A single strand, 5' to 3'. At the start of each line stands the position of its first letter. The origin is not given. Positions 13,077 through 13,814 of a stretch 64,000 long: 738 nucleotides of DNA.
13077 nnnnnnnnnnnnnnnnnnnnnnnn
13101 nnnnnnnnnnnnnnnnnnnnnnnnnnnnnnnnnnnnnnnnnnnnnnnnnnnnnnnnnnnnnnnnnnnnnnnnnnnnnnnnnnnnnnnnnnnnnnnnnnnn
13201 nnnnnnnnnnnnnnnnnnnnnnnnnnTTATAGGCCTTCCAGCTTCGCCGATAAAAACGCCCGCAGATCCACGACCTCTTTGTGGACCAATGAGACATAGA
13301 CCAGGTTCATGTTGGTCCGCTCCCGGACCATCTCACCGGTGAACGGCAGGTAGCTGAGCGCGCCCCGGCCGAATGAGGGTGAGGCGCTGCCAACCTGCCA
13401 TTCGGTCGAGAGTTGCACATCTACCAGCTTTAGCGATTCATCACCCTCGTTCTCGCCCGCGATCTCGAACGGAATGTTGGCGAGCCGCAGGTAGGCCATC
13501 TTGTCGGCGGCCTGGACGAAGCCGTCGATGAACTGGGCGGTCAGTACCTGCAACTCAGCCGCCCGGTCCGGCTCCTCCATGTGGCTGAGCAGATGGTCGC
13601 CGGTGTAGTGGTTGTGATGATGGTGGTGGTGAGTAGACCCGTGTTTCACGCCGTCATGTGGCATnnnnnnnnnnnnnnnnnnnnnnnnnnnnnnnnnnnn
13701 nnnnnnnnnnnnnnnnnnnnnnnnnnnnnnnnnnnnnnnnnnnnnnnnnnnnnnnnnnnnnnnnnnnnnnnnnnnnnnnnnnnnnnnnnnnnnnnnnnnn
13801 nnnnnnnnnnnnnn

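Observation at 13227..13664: Orphan His-rich protein translationally coupled to the arginase-fold hydrolase: possible new metallochaperone family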

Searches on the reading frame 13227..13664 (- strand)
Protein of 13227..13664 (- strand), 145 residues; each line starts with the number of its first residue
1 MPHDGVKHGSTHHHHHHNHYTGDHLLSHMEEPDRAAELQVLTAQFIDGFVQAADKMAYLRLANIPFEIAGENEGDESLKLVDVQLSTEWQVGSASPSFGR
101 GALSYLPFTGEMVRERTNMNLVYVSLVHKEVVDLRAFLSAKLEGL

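Call 3: search_protein_families(library=pfam, proteins=[window:13227-13664:-], max_evalue=1)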
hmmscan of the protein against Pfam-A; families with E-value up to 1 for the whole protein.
window:13227-13664:- (145 aa): 0 families

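Call 5: search_protein_families(library=ncbifam, proteins=[window:13227-13664:-], max_evalue=1)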
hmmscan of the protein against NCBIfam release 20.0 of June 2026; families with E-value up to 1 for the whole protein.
window:13227-13664:- (145 aa): 0 families

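Call 6: find_homologous_proteins(query=window:13227-13664:-, max_evalue=0.001)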
Query window:13227-13664:- (145 aa): 507 proteins with E <= 0.001 among 525 candidates; the best 120 are listed.
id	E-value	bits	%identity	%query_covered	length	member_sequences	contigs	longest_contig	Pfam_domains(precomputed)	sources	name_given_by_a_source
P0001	8.7e-92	322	100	100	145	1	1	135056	-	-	-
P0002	9.0e-51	189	69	83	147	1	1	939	-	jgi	jgi:hypothetical protein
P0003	1.3e-50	189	70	84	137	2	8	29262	-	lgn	-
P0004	2.6e-50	188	65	98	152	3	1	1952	-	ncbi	ncbi:MAG: hypothetical protein AAFP78_07160 [Pseudomonadota bacterium]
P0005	2.7e-50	188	69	75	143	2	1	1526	-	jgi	jgi:hypothetical protein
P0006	2.7e-50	188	70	75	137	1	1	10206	-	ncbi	-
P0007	3.6e-50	187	64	98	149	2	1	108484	-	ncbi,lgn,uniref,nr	ncbi:hypothetical protein [Meridianimarinicoccus aquatilis]|uniref:Uncharacterized protein n=1 Tax=M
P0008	5.3e-50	187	68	83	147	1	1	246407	-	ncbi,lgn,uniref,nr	ncbi:hypothetical protein [Tropicimonas isoalkanivorans]|uniref:Uncharacterized protein n=1 Tax=Trop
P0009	7.2e-50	187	63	97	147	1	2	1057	-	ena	-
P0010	7.3e-50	186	69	74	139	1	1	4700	-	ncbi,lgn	ncbi:MAG: hypothetical protein ACOCYW_07930 [Roseicyclus sp.]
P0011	1.1e-49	186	69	75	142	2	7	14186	-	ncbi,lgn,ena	-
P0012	1.8e-49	185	71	85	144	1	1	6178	-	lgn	-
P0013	2.1e-49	185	66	98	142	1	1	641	-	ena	-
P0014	2.9e-49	185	70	82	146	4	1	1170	-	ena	-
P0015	3.4e-49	184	68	83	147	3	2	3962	-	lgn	-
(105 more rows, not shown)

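Call 14: find_related_loci(query=A1, collection=genome_contigs, flank=8000)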
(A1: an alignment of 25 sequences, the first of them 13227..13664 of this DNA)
Query A1 (145 aa) in genome_contigs; peptide patterns used: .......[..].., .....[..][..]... (x = any residue, [..] = any of these).
414 stretches matched a pattern; 390 encode a relative of the query (tblastn E <= 1e-3); the best 80 are kept; 80 distinct loci.
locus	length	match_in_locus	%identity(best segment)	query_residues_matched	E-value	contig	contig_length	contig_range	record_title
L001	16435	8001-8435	60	1-141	2e-54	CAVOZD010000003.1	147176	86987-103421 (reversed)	MAG: uncultured Alphaproteobacteria bacterium isolate MFD09779.bin.2.20 genome assembly, contig: contig_14344, whole gen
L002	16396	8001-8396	67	1-138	2e-53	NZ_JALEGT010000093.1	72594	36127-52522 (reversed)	MAG: Marivita sp. isolate HH_bin14 k97_114594, whole genome shotgun sequence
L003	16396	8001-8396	67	1-138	5e-53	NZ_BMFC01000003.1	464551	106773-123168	Marivita lacus strain CGMCC 1.12478 sequence03, whole genome shotgun sequence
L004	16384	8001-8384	67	13-141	5e-53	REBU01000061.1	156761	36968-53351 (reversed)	MAG: Rhodobacteraceae bacterium isolate LCM1.Bin36 NODE_7_length_156761_cov_90.1325, whole genome shotgun sequence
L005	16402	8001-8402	64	1-138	7e-53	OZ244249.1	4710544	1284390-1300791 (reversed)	MAG: Paracoccaceae bacterium isolate e42669d6-ef2b-4b89-b85b-4eb5866e1337 genome assembly, chromosome: 1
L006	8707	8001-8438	61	1-141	8e-53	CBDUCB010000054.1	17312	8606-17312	MAG TPA_asm: uncultured Roseobacter sp. isolate ERR2431956_concoct_80 genome assembly, contig: ERZ23880148.734, whole ge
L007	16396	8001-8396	67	1-138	1e-52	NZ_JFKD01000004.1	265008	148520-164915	Marivita cryptomonadis strain CL-SK44 contig4, whole genome shotgun sequence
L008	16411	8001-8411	61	1-144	2e-52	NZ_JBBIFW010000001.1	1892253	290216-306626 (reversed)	Gymnodinialimonas mytili strain 2305UL16-5 2305UL16-5_1, whole genome shotgun sequence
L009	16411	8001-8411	61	1-144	3e-52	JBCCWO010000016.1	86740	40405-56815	MAG: Pseudomonadota bacterium isolate P01_F01_bin.103 k141_2372855_length_86740_cov_27.1944, whole genome shotgun sequen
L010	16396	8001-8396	64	1-141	2e-52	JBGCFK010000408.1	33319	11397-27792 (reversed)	MAG: Paracoccaceae bacterium isolate SGMAG-23 contig408, whole genome shotgun sequence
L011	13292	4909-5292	64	13-141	7e-52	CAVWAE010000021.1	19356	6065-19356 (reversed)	MAG: uncultured Alphaproteobacteria bacterium isolate MFD03551.bin.2.93 genome assembly, contig: contig_79125, whole gen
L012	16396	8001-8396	64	1-138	4e-52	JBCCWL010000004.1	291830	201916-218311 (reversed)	MAG: Pseudomonadota bacterium isolate P01_F01_bin.100 k141_1825154_length_291830_cov_28.4737, whole genome shotgun seque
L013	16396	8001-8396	65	1-138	3e-52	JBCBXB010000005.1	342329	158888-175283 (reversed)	MAG: Pseudomonadota bacterium isolate J06649_3 k141_323030_length_342329_cov_34.0762, whole genome shotgun sequence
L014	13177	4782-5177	66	1-138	4e-52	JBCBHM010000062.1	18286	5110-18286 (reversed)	MAG: Pseudomonadota bacterium isolate J06616_9 NODE_795_length_18286_cov_29.483353, whole genome shotgun sequence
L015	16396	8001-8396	66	1-138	4e-52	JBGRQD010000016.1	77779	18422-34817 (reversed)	MAG: Pelagibaca sp. isolate MAG10-MX28 MAG_Ocu_10_all_MX28_46, whole genome shotgun sequence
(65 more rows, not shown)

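Call 16: predict_structure(alignment_id=A1)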
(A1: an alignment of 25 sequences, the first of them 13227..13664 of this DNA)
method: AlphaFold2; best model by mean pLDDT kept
length: 145 residues; sequences in the alignment: 25
mean_pLDDT: 77.4   pTM: 0.61
mean pLDDT of the five models: 77.4, 76.5, 76.5, 76.1, 75.5
residues with pLDDT >= 90: 68; 70-90: 22; 50-70: 35; < 50: 20
segments of 3 or more residues with pLDDT < 50: 4-8, 22-25
pLDDT, mean of each block of 10 residues (from residue 1): 49 48 50 82 96 97 96 93 90 57 54 80 96 94 81
secondary structure, 60 per line:
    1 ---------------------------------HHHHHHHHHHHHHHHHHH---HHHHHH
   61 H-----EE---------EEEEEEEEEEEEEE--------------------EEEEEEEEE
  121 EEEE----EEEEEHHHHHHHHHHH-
elements in order: H34-51 H55-61 E78-91 E112-124 E129-133 H134-144

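Call 18: search_solved_structures(query=A1, max_evalue=10, show_alignments=3)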
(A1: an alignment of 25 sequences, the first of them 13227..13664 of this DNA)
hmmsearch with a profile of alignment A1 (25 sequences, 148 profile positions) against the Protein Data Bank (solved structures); distinct sequences matched with E-value up to 10: 4.
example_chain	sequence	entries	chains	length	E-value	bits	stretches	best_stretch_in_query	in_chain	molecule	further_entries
4jx4_A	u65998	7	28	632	0.1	15.5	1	8-70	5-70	Pyruvate carboxylase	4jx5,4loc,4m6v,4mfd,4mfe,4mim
4jx6_A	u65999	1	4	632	0.11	15.5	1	8-70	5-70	Pyruvate carboxylase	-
2px7_A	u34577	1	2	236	0.62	13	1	19-66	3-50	2-C-methyl-D-erythritol 4-phosphate cytidylyltransferase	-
6was_G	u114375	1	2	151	9.1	9.3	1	61-98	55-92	1FD6 16055 V1V2 scaffold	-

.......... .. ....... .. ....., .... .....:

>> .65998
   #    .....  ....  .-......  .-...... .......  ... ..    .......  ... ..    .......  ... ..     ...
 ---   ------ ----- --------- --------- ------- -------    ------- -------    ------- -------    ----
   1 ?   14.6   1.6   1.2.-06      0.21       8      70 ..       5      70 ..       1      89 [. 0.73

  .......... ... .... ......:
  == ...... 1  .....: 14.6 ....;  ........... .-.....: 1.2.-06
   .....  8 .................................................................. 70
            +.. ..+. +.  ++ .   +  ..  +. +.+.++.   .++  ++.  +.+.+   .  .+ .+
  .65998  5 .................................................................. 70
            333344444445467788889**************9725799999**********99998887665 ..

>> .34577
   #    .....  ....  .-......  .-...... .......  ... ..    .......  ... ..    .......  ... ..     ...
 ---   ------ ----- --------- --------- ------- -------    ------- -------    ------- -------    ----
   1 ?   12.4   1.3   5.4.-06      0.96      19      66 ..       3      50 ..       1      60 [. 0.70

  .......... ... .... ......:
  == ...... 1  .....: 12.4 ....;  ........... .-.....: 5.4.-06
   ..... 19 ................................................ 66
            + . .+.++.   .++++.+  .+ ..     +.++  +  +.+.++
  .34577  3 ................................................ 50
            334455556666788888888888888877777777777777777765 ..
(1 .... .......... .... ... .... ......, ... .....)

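Call 19: fold_search(model_id=the predicted structure, library=pdb)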
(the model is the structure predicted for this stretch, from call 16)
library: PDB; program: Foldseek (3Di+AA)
matches with E <= 10: 121; with E <= 0.001: 0
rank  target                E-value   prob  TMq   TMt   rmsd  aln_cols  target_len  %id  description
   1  8esd_S                5.4e-01  0.30  0.21  0.38   5.0        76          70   14  Crystal structure of COMMD7-COMMD9-COMMD5-COMMD10 tetramer (released 2023-05-24)
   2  8f2r_G                6.5e-01  0.15  0.21  0.17  14.1       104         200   17  Human CCC complex (released 2023-05-24)
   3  3qrd_B                8.3e-01  0.04  0.13  0.17  21.6       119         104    9  Crystal structure of L68V mutant of human cystatin C (released 2012-02-29)
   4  5kyh_A                1.2e+00  0.08  0.18  0.12  28.6        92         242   15  Structure of Iho670 Flagellar-like Filament (released 2016-09-07)
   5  4zm8_D                1.2e+00  0.03  0.12  0.16  18.0       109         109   14  Crystal Structure of Sialostatin L (released 2015-06-17)
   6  6bp6_A                1.4e+00  0.20  0.21  0.35   8.0        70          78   16  Crystal structure of Commd9 COMM domain (released 2018-08-15)
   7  9q6c_A                1.4e+00  0.10  0.21  0.15   9.2       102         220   10  Cryo-EM structure of octameric COMMD-like protein MBK5214510 from Flavobacteriaceae bacterium (released 2025-10-01)
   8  1lxe                  1.4e+00  0.04  0.14  0.21  22.8       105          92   13  CRYSTAL STRUCTURE OF THE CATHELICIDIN MOTIF OF PROTEGRINS (released 2002-10-09)
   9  2gfa_B                1.6e+00  0.30  0.25  0.32  10.0        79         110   11  double tudor domain complex structure (released 2006-05-02)
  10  3qrd_C                1.6e+00  0.02  0.13  0.16  17.6       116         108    9  Crystal structure of L68V mutant of human cystatin C (released 2012-02-29)
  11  8f2r_H                2.0e+00  0.07  0.23  0.20  21.1       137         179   10  Human CCC complex (released 2023-05-24)
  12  3ps8                  2.0e+00  0.02  0.11  0.14  14.8       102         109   13  Crystal structure of L68V mutant of human cystatin C (released 2011-12-21)
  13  8p0w_H                2.1e+00  0.07  0.24  0.20  18.7       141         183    6  Structure of the human Commander complex COMMD ring (released 2024-03-20)
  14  6bp6_B                2.2e+00  0.11  0.21  0.33   8.5        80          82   15  Crystal structure of Commd9 COMM domain (released 2018-08-15)
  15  9rvu_HI               2.5e+00  0.10  0.17  0.17   7.9        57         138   10  in situ S. pombe hibernating ribosome after 7 days of glucose depletion (released 2026-04-01)
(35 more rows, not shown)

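Call 31: search_protein_representatives(alignment_id=A2)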
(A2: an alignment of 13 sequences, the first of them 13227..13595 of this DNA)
Query: 13 sequences, 122 profile positions. Proteins with E-value up to 0.001 (for the whole library): 141; up to 1e-10: 82; up to 1e-30: 19. The best 141 are listed.
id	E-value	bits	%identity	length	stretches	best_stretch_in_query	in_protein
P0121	2.2e-51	189.0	-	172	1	15-116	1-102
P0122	3.9e-51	188.2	-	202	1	6-110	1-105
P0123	5.5e-47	174.8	-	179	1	1-118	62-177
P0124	2.6e-45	169.4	-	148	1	1-115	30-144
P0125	4.8e-43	162.1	-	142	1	1-87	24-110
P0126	7.0e-41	155.1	-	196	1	1-119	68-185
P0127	5.1e-38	145.9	-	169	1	1-91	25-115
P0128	7.0e-37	142.2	-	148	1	1-119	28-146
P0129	1.0e-35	138.5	-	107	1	25-117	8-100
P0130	1.6e-35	137.8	-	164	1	1-116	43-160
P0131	1.9e-35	137.6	-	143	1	27-117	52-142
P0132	3.0e-35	136.9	-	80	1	43-119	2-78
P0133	1.3e-32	128.4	-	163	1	1-77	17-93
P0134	1.9e-32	127.9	-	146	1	23-119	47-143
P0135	4.1e-32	126.8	-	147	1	2-117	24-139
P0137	3.2e-31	123.9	-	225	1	2-117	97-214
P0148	7.8e-24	100.1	-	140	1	1-106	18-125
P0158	4.7e-20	87.9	-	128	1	12-116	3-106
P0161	2.9e-19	85.3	-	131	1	12-116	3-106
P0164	8.8e-19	83.8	-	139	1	18-115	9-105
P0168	2.0e-17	79.4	-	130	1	16-113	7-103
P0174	2.0e-16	76.2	-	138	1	3-107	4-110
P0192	3.8e-12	62.4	-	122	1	18-114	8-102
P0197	3.1e-11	59.4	-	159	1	3-105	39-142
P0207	4.6e-10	55.6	-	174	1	1-100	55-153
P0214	1.3e-09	54.2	-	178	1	13-100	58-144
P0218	2.3e-09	53.4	-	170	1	13-101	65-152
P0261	5.7e-04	36.0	-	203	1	13-103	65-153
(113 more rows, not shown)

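Call 34: find_encoding_contigs(protein=P0158, flank=6000, max_places=4)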
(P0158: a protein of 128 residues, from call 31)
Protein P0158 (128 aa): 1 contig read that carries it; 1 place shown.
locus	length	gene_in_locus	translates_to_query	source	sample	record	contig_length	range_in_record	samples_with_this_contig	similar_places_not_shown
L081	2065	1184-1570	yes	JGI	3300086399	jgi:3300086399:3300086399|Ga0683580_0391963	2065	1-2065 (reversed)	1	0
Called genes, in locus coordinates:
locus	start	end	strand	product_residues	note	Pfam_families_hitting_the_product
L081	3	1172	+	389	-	?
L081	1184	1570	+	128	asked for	-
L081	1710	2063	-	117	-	?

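Call 35: find_encoding_contigs(protein=P0218, flank=6000, max_places=4)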
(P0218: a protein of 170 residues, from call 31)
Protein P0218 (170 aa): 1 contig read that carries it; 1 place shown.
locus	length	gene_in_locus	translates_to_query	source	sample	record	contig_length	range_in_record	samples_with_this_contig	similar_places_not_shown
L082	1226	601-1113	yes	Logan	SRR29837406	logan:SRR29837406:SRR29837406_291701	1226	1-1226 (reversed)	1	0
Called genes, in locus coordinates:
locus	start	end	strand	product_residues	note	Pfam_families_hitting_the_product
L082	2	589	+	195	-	?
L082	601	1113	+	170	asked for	-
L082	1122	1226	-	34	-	?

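Call 36: search_protein_families(library=pfam, proteins=[L081:3-1172:+, L082:2-589:+, L081:1710-2063:-], max_evalue=0.001)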
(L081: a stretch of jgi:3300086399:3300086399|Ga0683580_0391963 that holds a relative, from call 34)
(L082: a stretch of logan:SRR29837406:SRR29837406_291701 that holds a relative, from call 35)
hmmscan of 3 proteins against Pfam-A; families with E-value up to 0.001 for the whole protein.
L081:3-1172:+ (389 aa): 1 family
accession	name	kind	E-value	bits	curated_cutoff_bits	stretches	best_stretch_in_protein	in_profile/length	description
PF00491.26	Arginase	-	6.4e-80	269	22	1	94-366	2-277/280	Arginase family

L082:2-589:+ (195 aa): 1 family
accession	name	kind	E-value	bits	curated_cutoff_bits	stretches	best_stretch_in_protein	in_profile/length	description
PF00491.26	Arginase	-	2.2e-40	139.3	22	1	5-173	109-279/280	Arginase family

L081:1710-2063:- (117 aa): 1 family
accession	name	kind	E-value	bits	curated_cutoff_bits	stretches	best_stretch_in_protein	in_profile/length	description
PF07729.17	FCD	-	4e-21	76.2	24.3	1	1-105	22-124/125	FCD domain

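Call 39: find_encoding_contigs(protein=P0135, flank=8000, max_places=3)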
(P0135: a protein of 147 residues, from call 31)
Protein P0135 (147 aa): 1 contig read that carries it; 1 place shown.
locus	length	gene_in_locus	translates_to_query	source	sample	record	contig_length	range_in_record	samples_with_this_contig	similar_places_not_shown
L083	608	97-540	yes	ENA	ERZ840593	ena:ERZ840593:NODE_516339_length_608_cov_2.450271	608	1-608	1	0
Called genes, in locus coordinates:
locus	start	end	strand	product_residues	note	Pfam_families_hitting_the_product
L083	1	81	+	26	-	?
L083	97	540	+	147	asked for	-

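Call 40: find_encoding_contigs(protein=P0192, flank=8000, max_places=3)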
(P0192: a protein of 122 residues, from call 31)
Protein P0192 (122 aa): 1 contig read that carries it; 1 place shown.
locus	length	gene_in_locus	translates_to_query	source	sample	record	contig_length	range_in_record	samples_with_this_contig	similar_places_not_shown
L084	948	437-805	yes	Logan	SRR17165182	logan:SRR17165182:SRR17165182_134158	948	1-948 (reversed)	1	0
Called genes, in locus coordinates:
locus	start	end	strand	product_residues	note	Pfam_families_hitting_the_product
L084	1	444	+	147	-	?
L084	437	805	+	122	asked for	-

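Call 41: find_encoding_contigs(protein=P0197, flank=8000, max_places=3)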
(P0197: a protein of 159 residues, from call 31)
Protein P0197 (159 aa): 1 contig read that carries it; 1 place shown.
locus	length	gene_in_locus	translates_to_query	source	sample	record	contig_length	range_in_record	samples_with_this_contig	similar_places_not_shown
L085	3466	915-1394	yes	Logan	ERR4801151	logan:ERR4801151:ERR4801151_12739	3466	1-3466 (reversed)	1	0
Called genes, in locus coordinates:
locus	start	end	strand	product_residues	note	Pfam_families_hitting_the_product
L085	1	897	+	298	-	?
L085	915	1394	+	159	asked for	-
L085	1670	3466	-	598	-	?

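Call 42: find_encoding_contigs(protein=P0164, flank=8000, max_places=3)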
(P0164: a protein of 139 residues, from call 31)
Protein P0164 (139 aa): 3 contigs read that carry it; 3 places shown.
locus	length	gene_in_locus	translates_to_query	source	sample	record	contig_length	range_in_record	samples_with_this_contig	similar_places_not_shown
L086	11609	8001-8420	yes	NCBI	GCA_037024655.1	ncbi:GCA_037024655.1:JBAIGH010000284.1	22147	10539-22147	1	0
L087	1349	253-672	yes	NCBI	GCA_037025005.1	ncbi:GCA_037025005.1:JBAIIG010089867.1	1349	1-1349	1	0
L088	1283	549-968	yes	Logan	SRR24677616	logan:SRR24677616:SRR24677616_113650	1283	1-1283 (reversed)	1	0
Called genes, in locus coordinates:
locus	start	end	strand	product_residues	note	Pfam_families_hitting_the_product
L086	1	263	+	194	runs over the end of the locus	PF27456:NudK_N, PF00293:NUDIX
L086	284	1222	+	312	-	-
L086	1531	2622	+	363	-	PF13379:NMT1_2, PF09084:NMT1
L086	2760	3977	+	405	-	PF07642:BBP2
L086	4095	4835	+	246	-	PF23023:Anti-Pycsar_Apyc1 (faint), PF00753:Lactamase_B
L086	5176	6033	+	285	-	PF00528:BPD_transp_1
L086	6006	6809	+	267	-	PF00005:ABC_tran, PF13304:AAA_21 (faint)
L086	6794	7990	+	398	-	PF00491:Arginase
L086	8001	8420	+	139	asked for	-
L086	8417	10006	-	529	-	PF00501:AMP-binding, PF13193:AMP-binding_C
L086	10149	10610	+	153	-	PF11578:DUF3237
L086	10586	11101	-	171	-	PF12680:SnoaL_2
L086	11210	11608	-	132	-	?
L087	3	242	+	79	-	?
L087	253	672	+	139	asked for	-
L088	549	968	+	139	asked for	-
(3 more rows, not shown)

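Call 50: list_cluster_members(proteins=[P0130, P0137, P0148, P0161, P0164, P0168, P0174, P0207, P0214, P0261])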
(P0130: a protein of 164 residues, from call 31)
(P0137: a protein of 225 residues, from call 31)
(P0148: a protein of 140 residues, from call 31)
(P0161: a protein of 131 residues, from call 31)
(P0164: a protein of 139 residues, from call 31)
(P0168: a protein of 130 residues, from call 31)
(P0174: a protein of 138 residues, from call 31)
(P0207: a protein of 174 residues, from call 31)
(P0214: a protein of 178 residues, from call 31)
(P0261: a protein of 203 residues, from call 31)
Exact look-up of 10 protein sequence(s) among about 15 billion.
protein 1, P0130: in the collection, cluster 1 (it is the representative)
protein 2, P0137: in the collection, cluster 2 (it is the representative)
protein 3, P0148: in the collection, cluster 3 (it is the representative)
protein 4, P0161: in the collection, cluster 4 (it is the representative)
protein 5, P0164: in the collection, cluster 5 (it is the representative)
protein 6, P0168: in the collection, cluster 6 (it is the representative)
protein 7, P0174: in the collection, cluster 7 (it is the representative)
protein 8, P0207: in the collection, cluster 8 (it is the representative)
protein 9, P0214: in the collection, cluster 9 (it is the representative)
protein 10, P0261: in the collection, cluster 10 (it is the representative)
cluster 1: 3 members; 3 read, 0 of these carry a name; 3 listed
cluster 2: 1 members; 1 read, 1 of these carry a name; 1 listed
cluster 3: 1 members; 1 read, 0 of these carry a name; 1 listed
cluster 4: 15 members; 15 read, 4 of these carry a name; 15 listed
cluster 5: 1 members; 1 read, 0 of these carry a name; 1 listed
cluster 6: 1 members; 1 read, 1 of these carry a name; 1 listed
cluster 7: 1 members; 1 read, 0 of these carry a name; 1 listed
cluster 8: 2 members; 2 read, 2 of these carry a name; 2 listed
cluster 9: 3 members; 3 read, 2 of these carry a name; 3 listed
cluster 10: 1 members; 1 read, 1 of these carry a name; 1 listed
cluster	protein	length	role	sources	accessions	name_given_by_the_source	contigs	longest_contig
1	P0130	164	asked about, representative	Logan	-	-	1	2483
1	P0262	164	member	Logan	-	-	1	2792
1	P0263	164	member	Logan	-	-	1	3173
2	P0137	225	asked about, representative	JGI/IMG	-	hypothetical protein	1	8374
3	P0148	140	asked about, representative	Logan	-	-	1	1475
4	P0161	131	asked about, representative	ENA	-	-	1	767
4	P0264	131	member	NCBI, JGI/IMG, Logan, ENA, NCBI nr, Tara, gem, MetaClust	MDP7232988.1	MAG: hypothetical protein QF759_02525 [Alphaproteobacteria bacterium] | hypothetical protein | hypothetical protein [Alphaproteobacteria bacterium]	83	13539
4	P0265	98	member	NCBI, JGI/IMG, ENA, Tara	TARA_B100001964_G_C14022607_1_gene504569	hypothetical protein | strand:- start:431 stop:727 length:297 start_codon:yes stop_codon:yes gene_type:complete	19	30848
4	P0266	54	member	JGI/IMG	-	hypothetical protein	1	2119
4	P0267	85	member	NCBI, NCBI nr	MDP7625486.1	MAG: hypothetical protein QF493_11090, partial [Rhodospirillales bacterium] | hypothetical protein [Rhodospirillales bacterium]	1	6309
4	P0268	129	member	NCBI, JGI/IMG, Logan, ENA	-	-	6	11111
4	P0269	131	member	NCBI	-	-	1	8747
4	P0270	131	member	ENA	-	-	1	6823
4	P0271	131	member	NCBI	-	-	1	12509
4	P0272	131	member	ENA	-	-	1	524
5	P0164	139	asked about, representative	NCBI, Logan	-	-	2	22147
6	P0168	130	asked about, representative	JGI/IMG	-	hypothetical protein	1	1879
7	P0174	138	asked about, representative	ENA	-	-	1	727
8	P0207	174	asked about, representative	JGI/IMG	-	hypothetical protein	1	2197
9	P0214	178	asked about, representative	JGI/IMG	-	hypothetical protein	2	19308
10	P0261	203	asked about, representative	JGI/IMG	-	hypothetical protein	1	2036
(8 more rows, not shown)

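Call 53: search_protein_families(library=pfam, alignment_id=A3, max_evalue=1)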
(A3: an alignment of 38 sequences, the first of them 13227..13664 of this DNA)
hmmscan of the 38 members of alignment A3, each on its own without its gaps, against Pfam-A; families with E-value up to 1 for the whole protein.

A. member 1, window:13227-13664:- (145 aa): 0 families

B. families by the number of members that match (of 38 scanned): 7 families
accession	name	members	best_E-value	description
PF01107.23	MP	2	0.093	Viral movement protein (MP)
PF19955.5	EAD1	1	0.039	Effector-associated domain 1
PF10986.14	ZrgA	1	0.08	ZrgA family zinc uptake protein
PF10513.14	EPL1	1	0.18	Enhancer of polycomb-like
PF18125.6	RlmM_FDX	1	0.19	RlmM ferredoxin-like domain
PF04592.20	SelP_N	1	0.26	Selenoprotein P, N terminal region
PF02945.21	Endonuclease_7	1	0.46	Recombination endonuclease VII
